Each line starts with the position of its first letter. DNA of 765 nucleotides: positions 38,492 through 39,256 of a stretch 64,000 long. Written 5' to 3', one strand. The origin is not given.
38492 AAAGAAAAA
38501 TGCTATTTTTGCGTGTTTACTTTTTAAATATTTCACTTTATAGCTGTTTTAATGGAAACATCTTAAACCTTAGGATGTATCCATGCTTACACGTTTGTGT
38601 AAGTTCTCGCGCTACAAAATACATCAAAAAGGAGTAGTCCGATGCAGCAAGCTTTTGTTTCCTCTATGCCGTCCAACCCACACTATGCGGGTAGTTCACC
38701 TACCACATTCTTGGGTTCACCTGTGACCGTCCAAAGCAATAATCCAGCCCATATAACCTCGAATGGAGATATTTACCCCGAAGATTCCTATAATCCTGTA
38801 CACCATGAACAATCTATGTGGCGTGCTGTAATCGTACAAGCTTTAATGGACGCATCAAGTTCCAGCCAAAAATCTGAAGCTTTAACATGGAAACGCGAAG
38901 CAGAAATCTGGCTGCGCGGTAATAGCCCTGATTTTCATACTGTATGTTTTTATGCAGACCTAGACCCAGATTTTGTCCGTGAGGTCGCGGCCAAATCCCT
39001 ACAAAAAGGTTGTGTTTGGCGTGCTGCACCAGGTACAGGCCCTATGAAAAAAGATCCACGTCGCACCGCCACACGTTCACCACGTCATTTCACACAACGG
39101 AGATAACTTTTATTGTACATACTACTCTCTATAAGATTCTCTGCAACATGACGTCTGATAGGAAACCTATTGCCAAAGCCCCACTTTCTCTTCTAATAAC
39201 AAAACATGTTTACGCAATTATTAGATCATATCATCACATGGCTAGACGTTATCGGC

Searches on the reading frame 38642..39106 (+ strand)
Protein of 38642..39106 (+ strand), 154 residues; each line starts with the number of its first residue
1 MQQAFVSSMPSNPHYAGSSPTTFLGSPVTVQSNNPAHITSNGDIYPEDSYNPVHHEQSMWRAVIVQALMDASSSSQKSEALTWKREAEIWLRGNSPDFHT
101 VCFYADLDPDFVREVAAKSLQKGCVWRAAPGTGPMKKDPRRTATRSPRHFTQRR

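Call 14: search_protein_families(library=pfam, proteins=[window:38642-39106:+], max_evalue=0.001)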
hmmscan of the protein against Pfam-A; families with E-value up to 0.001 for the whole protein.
window:38642-39106:+ (154 aa): 0 families

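Call 28: search_protein_families(library=pfam, proteins=[window:38642-39106:+], max_evalue=1)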
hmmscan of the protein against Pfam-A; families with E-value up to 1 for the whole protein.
window:38642-39106:+ (154 aa): 0 families

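Call 29: search_protein_families(library=phrogs, proteins=[window:38642-39106:+], max_evalue=1)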
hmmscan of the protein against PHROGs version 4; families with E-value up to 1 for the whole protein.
window:38642-39106:+ (154 aa): 0 families

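Call 53: search_solved_structures(query=A2, max_evalue=10)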
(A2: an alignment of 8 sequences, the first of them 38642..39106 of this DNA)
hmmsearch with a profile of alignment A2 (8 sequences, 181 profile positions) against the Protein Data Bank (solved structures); distinct sequences matched with E-value up to 10: 1.
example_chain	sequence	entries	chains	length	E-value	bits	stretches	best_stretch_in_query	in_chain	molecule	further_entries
5i8l_A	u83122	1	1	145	3.9e-05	27.3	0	78-116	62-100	Lysozyme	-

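Call 106: search_protein_families(library=ncbifam, proteins=[window:38642-39106:+], max_evalue=1)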
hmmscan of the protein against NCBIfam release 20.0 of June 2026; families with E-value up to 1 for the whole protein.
window:38642-39106:+ (154 aa): 0 families
